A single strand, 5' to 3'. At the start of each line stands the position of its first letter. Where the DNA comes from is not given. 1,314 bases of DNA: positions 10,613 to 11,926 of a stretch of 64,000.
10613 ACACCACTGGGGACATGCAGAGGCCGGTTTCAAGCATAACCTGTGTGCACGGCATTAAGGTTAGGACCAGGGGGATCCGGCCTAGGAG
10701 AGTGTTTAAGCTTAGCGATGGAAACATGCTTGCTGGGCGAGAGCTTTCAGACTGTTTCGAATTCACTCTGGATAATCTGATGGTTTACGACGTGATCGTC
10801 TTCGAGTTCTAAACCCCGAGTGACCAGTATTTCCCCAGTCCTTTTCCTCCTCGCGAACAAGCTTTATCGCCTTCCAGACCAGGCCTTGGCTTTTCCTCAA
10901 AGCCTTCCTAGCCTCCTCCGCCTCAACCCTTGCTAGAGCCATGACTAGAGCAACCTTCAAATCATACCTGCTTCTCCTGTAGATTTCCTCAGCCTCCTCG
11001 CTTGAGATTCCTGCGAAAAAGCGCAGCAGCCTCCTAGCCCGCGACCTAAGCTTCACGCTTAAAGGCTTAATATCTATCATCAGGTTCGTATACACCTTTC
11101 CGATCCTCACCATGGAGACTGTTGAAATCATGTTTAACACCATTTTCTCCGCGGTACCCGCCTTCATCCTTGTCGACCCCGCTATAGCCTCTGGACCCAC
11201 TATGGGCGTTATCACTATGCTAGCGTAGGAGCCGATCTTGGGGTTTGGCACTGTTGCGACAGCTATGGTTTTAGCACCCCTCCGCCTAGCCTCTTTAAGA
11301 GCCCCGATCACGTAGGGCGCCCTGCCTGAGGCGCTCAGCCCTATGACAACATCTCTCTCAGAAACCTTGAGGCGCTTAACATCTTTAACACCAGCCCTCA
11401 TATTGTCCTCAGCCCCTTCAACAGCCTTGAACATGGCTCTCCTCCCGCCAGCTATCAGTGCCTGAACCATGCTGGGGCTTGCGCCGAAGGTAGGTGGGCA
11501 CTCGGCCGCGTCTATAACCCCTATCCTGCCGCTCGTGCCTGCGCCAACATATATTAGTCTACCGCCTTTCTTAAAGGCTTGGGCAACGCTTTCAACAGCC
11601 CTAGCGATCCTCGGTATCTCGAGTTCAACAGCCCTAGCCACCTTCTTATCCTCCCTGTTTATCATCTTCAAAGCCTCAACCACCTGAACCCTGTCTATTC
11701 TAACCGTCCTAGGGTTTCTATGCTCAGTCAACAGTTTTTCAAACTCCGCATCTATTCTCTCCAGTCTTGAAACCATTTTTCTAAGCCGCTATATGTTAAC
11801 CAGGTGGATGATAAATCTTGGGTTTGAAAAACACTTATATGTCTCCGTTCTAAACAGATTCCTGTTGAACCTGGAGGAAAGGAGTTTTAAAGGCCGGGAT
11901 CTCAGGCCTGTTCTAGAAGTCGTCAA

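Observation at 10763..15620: An archaeal operon resembling bacterial MurNAc/GlcNAc (peptidoglycan amino-sugar) salvage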

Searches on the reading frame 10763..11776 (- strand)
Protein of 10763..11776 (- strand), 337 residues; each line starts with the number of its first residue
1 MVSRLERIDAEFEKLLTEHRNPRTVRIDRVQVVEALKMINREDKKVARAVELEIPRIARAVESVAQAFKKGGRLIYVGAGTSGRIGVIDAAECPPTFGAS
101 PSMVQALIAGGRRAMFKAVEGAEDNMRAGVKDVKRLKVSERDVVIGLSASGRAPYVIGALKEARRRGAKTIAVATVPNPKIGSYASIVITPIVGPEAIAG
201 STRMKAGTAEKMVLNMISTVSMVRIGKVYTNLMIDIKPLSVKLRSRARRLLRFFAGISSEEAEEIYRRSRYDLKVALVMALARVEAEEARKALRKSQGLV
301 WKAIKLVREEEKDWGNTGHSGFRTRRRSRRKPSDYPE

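Call 3: search_protein_families(library=pfam, proteins=[window:10763-11776:-], max_evalue=0.01)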
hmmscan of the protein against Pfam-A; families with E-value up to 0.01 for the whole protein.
window:10763-11776:- (337 aa): 6 families
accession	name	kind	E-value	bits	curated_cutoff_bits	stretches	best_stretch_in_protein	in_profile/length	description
PF22645.1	GKRP_SIS_N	-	3.4e-22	78.7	27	1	57-161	2-110/113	Glucokinase regulatory protein N-terminal SIS domain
PF13580.11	SIS_2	-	1.1e-12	48.6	27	1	46-174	10-137/138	SIS domain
PF01380.27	SIS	-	2.7e-09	37.4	25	1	137-215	50-126/131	SIS domain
PF22198.1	GKRP_SIS_2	-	3e-09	37.3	27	1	56-117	6-67/191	Glucokinase regulatory protein, second SIS domain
PF20741.3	GKRP-like_C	-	0.00026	21.9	27.7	0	231-273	2-44/100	C-terminal lid domain of glucokinase regulatory protein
PF15877.10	TMEM232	-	0.00071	19.1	27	1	247-313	378-441/452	Transmembrane protein family 232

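Call 4: search_protein_families(library=ncbifam, proteins=[window:10763-11776:-], max_evalue=0.01)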
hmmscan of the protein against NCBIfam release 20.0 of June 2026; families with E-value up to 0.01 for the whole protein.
window:10763-11776:- (337 aa): 17 families
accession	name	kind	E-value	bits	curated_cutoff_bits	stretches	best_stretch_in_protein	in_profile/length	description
NF003915.0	PRK05441.1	subfamily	4.1e-120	400.3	168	1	12-306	3-297/300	N-acetylmuramic acid 6-phosphate etherase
NF009222.0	PRK12570.1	subfamily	8.8e-120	399.2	255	1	7-306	5-304/307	N-acetylmuramic acid 6-phosphate etherase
TIGR00274.1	TIGR00274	equivalog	2.4e-109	364.9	302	1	15-304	1-290/291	N-acetylmuramic acid 6-phosphate etherase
NF002805.0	PRK02947.1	subfamily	1.1e-08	34.6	135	1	42-176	11-143/247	sugar isomerase domain-containing protein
NF001628.0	PRK00414.1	equivalog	2.1e-07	30.7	265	1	51-189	24-160/192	D-sedoheptulose 7-phosphate isomerase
NF008458.0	PRK11337.1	equivalog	1e-06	28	378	1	139-190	187-238/293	MurR/RpiR family transcriptional regulator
TIGR01135.1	glmS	equivalog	1e-05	24.3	418.05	1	134-231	332-427/607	glutamine--fructose-6-phosphate transaminase (isomerizing)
TIGR00441.1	gmhA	equivalog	1.3e-05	25.3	209.45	1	64-187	4-126/154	D-sedoheptulose 7-phosphate isomerase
NF010546.0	PRK13936.1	equivalog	3e-05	23.9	276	1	47-174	19-145/197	phosphoheptose isomerase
NF001484.0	PRK00331.1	subfamily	4.9e-05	21.9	381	1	137-225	330-416/601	isomerizing glutamine--fructose-6-phosphate transaminase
TIGR03127.2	RuMP_HxlB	equivalog_domain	0.00012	22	160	1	137-190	69-122/178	6-phospho-3-hexuloisomerase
TIGR00264.2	TIGR00264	equivalog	0.00051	20.4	80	1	270-305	74-109/112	nascent polypeptide-associated complex protein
NF010701.0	PRK14101.1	equivalog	0.00065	18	920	1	140-179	515-554/638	bifunctional transcriptional regulator/glucokinase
NF040776.2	AlsR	equivalog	0.00086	18.3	400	1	138-190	174-226/279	transcriptional repressor AlsR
NF046059.1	NagB_SO3506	equivalog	0.0019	17.6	430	1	134-202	81-148/330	glucosamine-6-phosphate deaminase NagB-II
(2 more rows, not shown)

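Call 23: search_solved_structures(query=window:10763-11776:-, max_evalue=0.00001, show_alignments=2)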
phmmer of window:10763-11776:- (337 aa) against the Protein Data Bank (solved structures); distinct sequences matched with E-value up to 0.00001: 10.
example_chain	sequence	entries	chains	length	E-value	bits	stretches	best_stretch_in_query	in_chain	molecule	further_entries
4s12_A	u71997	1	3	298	6.2e-88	298.2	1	14-300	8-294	N-acetylmuramic acid 6-phosphate etherase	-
1nri_A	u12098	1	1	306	2.2e-83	283.3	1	13-303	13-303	Hypothetical protein HI0754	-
4lzj_A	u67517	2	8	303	2.2e-83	283.3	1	13-303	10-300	N-acetylmuramic acid 6-phosphate etherase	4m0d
4mqu_A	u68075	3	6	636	1.9e-27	99.7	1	55-163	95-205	Glucokinase regulatory protein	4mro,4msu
4ly9_A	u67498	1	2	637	1.9e-27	99.7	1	55-163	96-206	Glucokinase regulatory protein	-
4ohk_A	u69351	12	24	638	1.9e-27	99.7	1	55-163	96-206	Glucokinase regulatory protein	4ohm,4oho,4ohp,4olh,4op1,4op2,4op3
4bb9_A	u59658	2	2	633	1.2e-26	97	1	55-163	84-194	GLUCOKINASE REGULATORY PROTEIN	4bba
4lc9_A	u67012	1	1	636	1.6e-24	90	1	55-163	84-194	Glucokinase regulatory protein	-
3w0l_B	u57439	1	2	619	4.1e-24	88.7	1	17-272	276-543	Glucokinase regulatory protein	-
1tk9_A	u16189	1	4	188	8.6e-07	31.8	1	41-166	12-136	Phosphoheptose isomerase 1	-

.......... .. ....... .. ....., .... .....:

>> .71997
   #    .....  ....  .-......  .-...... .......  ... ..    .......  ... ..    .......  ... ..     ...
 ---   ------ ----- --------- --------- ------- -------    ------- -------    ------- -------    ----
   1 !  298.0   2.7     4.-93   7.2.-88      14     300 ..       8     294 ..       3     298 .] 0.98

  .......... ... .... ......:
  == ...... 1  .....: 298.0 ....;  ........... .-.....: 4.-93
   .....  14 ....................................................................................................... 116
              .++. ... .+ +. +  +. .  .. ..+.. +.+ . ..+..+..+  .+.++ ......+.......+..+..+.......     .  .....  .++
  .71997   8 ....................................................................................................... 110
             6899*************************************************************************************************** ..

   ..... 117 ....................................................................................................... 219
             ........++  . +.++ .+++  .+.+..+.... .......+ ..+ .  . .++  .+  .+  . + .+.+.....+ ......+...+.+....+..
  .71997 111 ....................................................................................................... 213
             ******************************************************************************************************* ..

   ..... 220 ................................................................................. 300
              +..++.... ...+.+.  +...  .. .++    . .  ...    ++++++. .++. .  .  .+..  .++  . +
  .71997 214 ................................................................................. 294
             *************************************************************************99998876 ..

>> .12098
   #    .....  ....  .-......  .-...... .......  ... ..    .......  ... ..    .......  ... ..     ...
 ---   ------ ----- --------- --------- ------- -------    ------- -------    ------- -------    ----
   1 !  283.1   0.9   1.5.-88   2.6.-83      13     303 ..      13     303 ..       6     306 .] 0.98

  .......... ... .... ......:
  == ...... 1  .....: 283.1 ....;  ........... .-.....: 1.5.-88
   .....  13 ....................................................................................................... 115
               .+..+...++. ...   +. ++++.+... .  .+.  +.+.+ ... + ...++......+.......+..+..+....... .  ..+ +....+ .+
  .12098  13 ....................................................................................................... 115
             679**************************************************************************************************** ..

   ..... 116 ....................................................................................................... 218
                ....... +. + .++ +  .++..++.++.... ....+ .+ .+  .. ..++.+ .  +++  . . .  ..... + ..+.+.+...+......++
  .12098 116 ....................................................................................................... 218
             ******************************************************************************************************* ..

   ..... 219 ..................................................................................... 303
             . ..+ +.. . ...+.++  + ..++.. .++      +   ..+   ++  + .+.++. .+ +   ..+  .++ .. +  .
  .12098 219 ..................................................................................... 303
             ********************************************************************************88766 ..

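Call 38: find_homologous_proteins(query=window:10763-11776:-, max_evalue=1e-20)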
Query window:10763-11776:- (337 aa): 7999 proteins with E <= 1e-20 among 8000 candidates; the best 120 are listed.
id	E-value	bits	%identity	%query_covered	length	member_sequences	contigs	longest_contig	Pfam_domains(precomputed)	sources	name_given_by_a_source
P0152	3.1e-198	675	96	100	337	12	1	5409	PF01380.28,PF13580.12,PF22198.2,PF22645.2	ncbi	ncbi:MAG: N-acetylmuramic acid 6-phosphate etherase [Thermoproteota archaeon]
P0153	3.5e-172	590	91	92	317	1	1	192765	PF01380.28,PF13580.12,PF22198.2,PF22645.2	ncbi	ncbi:MAG: N-acetylmuramic acid 6-phosphate etherase [Thermoproteota archaeon]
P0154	5.5e-172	589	91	92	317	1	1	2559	PF01380.28,PF13580.12,PF22198.2,PF22645.2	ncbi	ncbi:MAG: N-acetylmuramic acid 6-phosphate etherase [Thermoproteota archaeon]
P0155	7.2e-172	589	91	92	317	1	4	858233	PF01380.28,PF13580.12,PF22198.2,PF22645.2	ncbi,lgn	ncbi:MAG: N-acetylmuramic acid 6-phosphate etherase [Thermoproteota archaeon]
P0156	1.1e-171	588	91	92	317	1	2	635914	PF01380.28,PF13580.12,PF22198.2,PF22645.2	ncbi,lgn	ncbi:MAG: N-acetylmuramic acid 6-phosphate etherase [Thermoproteota archaeon]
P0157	2.2e-171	587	91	92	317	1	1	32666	PF01380.28,PF13580.12,PF22198.2,PF22645.2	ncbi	ncbi:MAG: N-acetylmuramic acid 6-phosphate etherase [Thermoproteota archaeon]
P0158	3.2e-171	587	88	93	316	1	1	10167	PF01380.28,PF13580.12,PF22198.2,PF22645.2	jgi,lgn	-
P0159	3.5e-171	586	89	96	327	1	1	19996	PF01380.28,PF13580.12,PF22198.2,PF22645.2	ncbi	ncbi:MAG: N-acetylmuramic acid 6-phosphate etherase [Thermoproteota archaeon]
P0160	5.2e-171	586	91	91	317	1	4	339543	PF01380.28,PF13580.12,PF22198.2,PF22645.2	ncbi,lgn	ncbi:MAG: N-acetylmuramic acid 6-phosphate etherase [Thermoproteota archaeon]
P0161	9.0e-171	585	91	92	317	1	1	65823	PF01380.28,PF13580.12,PF22198.2,PF22645.2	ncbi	ncbi:MAG: N-acetylmuramic acid 6-phosphate etherase [Thermoproteota archaeon]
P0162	1.9e-169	581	90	93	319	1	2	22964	PF01380.28,PF13580.12,PF22198.2,PF22645.2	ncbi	-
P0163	3.2e-169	580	90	93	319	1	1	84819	PF01380.28,PF13580.12,PF22198.2,PF22645.2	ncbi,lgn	-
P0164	1.8e-168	578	90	92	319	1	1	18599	PF01380.28,PF13580.12,PF22198.2,PF22645.2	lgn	-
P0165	4.5e-168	576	84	99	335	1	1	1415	PF01380.28,PF13580.12,PF22198.2,PF22645.2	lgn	-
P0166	9.3e-168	575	89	91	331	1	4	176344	PF01380.28,PF13580.12,PF22198.2,PF22645.2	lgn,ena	-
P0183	4.3e-111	389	60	94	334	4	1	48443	PF01380.28,PF13580.12,PF22198.2,PF22645.2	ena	-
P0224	8.6e-93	329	53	89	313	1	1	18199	PF01380.28,PF13580.12,PF22645.2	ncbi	ncbi:MAG: N-acetylmuramic acid 6-phosphate etherase [Thermoproteota archaeon]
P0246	2.4e-91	324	53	87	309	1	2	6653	PF01380.28,PF13580.12,PF22198.2,PF22645.2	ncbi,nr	ncbi:MAG: N-acetylmuramic acid 6-phosphate etherase [Candidatus Brockarchaeota archaeon]|nr:N-acetyl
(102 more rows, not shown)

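Call 41: find_encoding_contigs(protein=P0183, flank=10000, max_places=2)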
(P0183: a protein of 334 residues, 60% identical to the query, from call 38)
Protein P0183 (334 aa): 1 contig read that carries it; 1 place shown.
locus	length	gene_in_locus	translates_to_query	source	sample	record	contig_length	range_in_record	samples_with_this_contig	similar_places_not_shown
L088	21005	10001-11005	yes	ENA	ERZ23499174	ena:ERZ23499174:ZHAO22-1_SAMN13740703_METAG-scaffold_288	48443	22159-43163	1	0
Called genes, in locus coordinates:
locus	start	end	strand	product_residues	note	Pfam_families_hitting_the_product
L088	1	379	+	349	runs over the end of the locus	PF18093:Trm5_N, PF25133:TYW2_N_2, PF02475:TRM5-TYW2_MTfase, PF05175:MTS, PF06325:PrmA (weak), PF09445:Methyltransf_15, PF13649:Methyltransf_25 (weak), PF13847:Methyltransf_31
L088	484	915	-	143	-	PF04027:DUF371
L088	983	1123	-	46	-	-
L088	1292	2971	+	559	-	PF21570:ArgZ-like_C_2nd (faint), PF13580:SIS_2, PF01380:SIS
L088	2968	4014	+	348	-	PF00294:PfkB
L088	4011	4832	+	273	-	PF00702:Hydrolase, PF13419:HAD_2 (weak)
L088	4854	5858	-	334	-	PF00389:2-Hacid_dh, PF02826:2-Hacid_dh_C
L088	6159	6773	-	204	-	PF00857:Isochorismatase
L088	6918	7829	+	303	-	PF02007:MtrH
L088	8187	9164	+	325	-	PF13527:Acetyltransf_9 (faint), PF14542:Acetyltransf_CG (faint), PF00583:Acetyltransf_1, PF13673:Acetyltransf_10, PF13508:Acetyltransf_7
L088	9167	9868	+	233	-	PF02585:PIG-L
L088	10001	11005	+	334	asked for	PF13580:SIS_2, PF22198:GKRP_SIS_2 (faint), PF22645:GKRP_SIS_N, PF01380:SIS (weak)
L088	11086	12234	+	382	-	PF03702:AnmK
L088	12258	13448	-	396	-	PF07075:NamZ_N, PF20732:NamZ_C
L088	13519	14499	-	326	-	PF01869:BcrAD_BadFG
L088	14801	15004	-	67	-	-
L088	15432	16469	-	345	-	PF13243:SQHop_cyclase_C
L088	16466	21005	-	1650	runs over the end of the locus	PF00005:ABC_tran (faint), PF01443:Viral_helicase1 (faint), PF02463:SMC_N (faint), PF02492:cobW (faint), PF03193:RsgA_GTPase (faint), PF05729:NACHT (faint), PF13173:AAA_14 (faint), PF17760:UvrA_inter, +14 more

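Call 45: search_protein_families(library=ncbifam, proteins=[L088:11086-12234:+, L088:1292-2971:+, L088:2968-4014:+, L088:10001-11005:+], max_evalue=0.00001)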
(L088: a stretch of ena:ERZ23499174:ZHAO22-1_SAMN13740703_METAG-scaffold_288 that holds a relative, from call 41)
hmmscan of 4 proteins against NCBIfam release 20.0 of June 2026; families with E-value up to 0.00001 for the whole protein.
L088:11086-12234:+ (382 aa): 14 families
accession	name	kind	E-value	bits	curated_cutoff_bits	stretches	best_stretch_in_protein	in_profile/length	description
NF007151.0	PRK09585.3-6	equivalog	4.3e-148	493.2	599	1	1-377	18-394/396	anhydro-N-acetylmuramic acid kinase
NF007148.0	PRK09585.3-2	equivalog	7.1e-144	479.2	387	1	1-380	14-385/386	anhydro-N-acetylmuramic acid kinase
NF007142.0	PRK09585.2-1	equivalog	2.4e-130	434.9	435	1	1-378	9-380/384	anhydro-N-acetylmuramic acid kinase AnmK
NF007143.0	PRK09585.2-2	equivalog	2e-103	346.1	533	1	1-377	6-378/382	anhydro-N-acetylmuramic acid kinase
NF007139.0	PRK09585.1-3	equivalog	3.5e-99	332.4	367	1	1-379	9-369/370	anhydro-N-acetylmuramic acid kinase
NF007146.0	PRK09585.2-6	equivalog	4.5e-99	331.9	440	1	1-381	6-369/391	anhydro-N-acetylmuramic acid kinase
NF007149.0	PRK09585.3-4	equivalog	3.1e-98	329.2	616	1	1-374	22-392/399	anhydro-N-acetylmuramic acid kinase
NF007150.0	PRK09585.3-5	equivalog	1.1e-84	284.7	585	1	1-378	8-383/393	anhydro-N-acetylmuramic acid kinase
NF007138.0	PRK09585.1-1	equivalog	7.5e-81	272.1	588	1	1-381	9-368/370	anhydro-N-acetylmuramic acid kinase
NF007145.0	PRK09585.2-5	equivalog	9.8e-76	255.5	514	1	1-378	6-376/379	anhydro-N-acetylmuramic acid kinase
NF007141.0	PRK09585.1-5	equivalog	7.5e-66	222.5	352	1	1-378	9-365/370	anhydro-N-acetylmuramic acid kinase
NF007140.0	PRK09585.1-4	equivalog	2.2e-62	211.4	605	1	1-379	19-381/382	anhydro-N-acetylmuramic acid kinase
NF007147.0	PRK09585.3-1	equivalog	3.8e-62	210.5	822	1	1-381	6-365/393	anhydro-N-acetylmuramic acid kinase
NF007144.0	PRK09585.2-3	equivalog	6.3e-54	183.5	436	1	1-377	11-355/358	anhydro-N-acetylmuramic acid kinase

L088:1292-2971:+ (559 aa): 12 families
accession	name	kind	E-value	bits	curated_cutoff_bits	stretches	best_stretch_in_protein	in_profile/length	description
NF052581.1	GSU2086_dom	subfamily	8.4e-125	416.3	250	1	2-307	2-300/301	GSU2086 family protein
TIGR00441.1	gmhA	equivalog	4.4e-40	137.2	209.45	2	437-550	42-154/154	D-sedoheptulose 7-phosphate isomerase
NF010546.0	PRK13936.1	equivalog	7.1e-39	133.6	276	2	438-554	75-193/197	phosphoheptose isomerase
NF001628.0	PRK00414.1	equivalog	1.9e-32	112.4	265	2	447-551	84-188/192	D-sedoheptulose 7-phosphate isomerase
NF010547.0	PRK13938.1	equivalog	3.8e-32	111.5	320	1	439-553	78-191/196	D-sedoheptulose 7-phosphate isomerase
NF008138.0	PRK10886.1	equivalog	5.2e-23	81.8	352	1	438-553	73-190/196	DnaA initiator-associating protein DiaA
TIGR03127.2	RuMP_HxlB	equivalog_domain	1.7e-08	34.5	160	1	474-542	71-139/178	6-phospho-3-hexuloisomerase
NF009222.0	PRK12570.1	subfamily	3.6e-08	32.6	255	1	441-526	104-189/307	N-acetylmuramic acid 6-phosphate etherase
NF008458.0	PRK11337.1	equivalog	2.8e-07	29.8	378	1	471-532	184-245/293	MurR/RpiR family transcriptional regulator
NF003915.0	PRK05441.1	subfamily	4.7e-07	29.1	168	0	440-526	96-182/300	N-acetylmuramic acid 6-phosphate etherase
NF040776.2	AlsR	equivalog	4.9e-07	28.9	400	1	471-532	172-233/279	transcriptional repressor AlsR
NF041755.1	RuMP_HxlAB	equivalog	5.7e-06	25.5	500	1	474-535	287-349/391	bifunctional 3-hexulose-6-phosphate synthase/6-phospho-3-hexuloisomerase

L088:2968-4014:+ (348 aa): 10 families
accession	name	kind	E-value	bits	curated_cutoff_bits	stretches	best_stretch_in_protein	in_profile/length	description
TIGR02198.1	rfaE_dom_I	equivalog_domain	1.2e-51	175.7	345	1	13-335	2-311/315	D-glycero-beta-D-manno-heptose-7-phosphate kinase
NF008454.0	PRK11316.1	equivalog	1.1e-34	119.9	521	1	13-343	5-317/475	bifunctional D-glycero-beta-D-manno-heptose-7-phosphate kinase/D-glycero-beta-D-manno-heptose 1-phosphate adenylyltransferase HldE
TIGR02152.1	D_ribokin_bact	equivalog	3.7e-15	56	299.65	1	22-323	2-284/298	ribokinase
TIGR03168.1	1-PFK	subfamily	2.3e-12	46.4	216.4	1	148-332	114-293/305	hexose kinase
TIGR03828.1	pfkB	equivalog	2.4e-12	46.5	292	1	149-317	115-278/305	1-phosphofructokinase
NF006957.1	PRK09434.1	equivalog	8.2e-11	41.9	450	0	244-307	206-268/302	fructokinase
NF007321.0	PRK09813.1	equivalog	1.2e-09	38.1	247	0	236-308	172-243/261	fructoselysine 6-kinase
NF041320.1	pfkB_Halo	equivalog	3.2e-08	33.4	400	1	211-331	173-285/302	1-phosphofructokinase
TIGR04382.1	myo_inos_iolC_N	equivalog_domain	2e-07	30.6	300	0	243-326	213-296/309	5-dehydro-2-deoxygluconokinase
NF041164.1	NucKinThplmales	equivalog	2.7e-07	30.1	450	1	237-322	189-274/295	nucleoside kinase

L088:10001-11005:+ (334 aa): 11 families
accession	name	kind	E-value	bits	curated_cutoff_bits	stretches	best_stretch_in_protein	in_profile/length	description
NF003915.0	PRK05441.1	subfamily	2.5e-116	387.9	168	1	27-321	3-297/300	N-acetylmuramic acid 6-phosphate etherase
NF009222.0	PRK12570.1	subfamily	6.3e-116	386.5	255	1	24-323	7-306/307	N-acetylmuramic acid 6-phosphate etherase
TIGR00274.1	TIGR00274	equivalog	1.1e-108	362.8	302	1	30-320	1-291/291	N-acetylmuramic acid 6-phosphate etherase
TIGR03127.2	RuMP_HxlB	equivalog_domain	2.3e-08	34.1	160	1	152-205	69-122/178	6-phospho-3-hexuloisomerase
TIGR01135.1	glmS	equivalog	6.4e-08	31.5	418.05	1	154-268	337-449/607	glutamine--fructose-6-phosphate transaminase (isomerizing)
NF001484.0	PRK00331.1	subfamily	1.7e-07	30.1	381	1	155-263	333-439/601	isomerizing glutamine--fructose-6-phosphate transaminase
NF001628.0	PRK00414.1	equivalog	2e-07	30.8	265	1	66-205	24-161/192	D-sedoheptulose 7-phosphate isomerase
TIGR00441.1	gmhA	equivalog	3.4e-07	30.5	209.45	1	76-205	1-129/154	D-sedoheptulose 7-phosphate isomerase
NF041755.1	RuMP_HxlAB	equivalog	5.6e-07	28.9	500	1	153-205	286-338/391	bifunctional 3-hexulose-6-phosphate synthase/6-phospho-3-hexuloisomerase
NF002805.0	PRK02947.1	subfamily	2.4e-06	26.9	135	1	59-193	13-145/247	sugar isomerase domain-containing protein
NF008458.0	PRK11337.1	equivalog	2.5e-06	26.7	378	1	156-205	189-238/293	MurR/RpiR family transcriptional regulator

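Call 72: find_encoding_contigs(protein=P0224, flank=10000, max_places=1)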
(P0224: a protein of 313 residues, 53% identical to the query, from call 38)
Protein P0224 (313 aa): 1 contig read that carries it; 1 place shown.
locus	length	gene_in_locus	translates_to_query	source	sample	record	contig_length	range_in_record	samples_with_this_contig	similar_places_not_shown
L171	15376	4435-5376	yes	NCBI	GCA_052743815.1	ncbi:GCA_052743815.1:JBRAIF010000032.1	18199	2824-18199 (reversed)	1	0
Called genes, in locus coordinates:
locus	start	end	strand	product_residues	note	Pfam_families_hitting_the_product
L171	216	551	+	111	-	-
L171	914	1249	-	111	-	PF00535:Glycos_transf_2, PF10111:Glyco_tranf_2_2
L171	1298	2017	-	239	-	PF00535:Glycos_transf_2, PF13641:Glyco_tranf_2_3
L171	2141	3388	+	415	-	PF00162:PGK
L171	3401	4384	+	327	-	PF01869:BcrAD_BadFG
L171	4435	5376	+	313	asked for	PF13580:SIS_2, PF22645:GKRP_SIS_N, PF01380:SIS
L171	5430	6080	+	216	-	-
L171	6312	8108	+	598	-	-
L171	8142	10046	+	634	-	-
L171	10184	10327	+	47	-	PF18930:DUF5679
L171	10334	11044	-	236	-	PF00483:NTP_transferase, PF12804:NTP_transf_3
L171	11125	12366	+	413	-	PF02788:RuBisCO_large_N, PF00016:RuBisCO_large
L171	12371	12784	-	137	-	PF01842:ACT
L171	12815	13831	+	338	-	PF00155:Aminotran_1_2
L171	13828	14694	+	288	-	PF01634:HisG, PF08029:HisG_C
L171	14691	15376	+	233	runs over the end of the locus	PF00977:His_biosynth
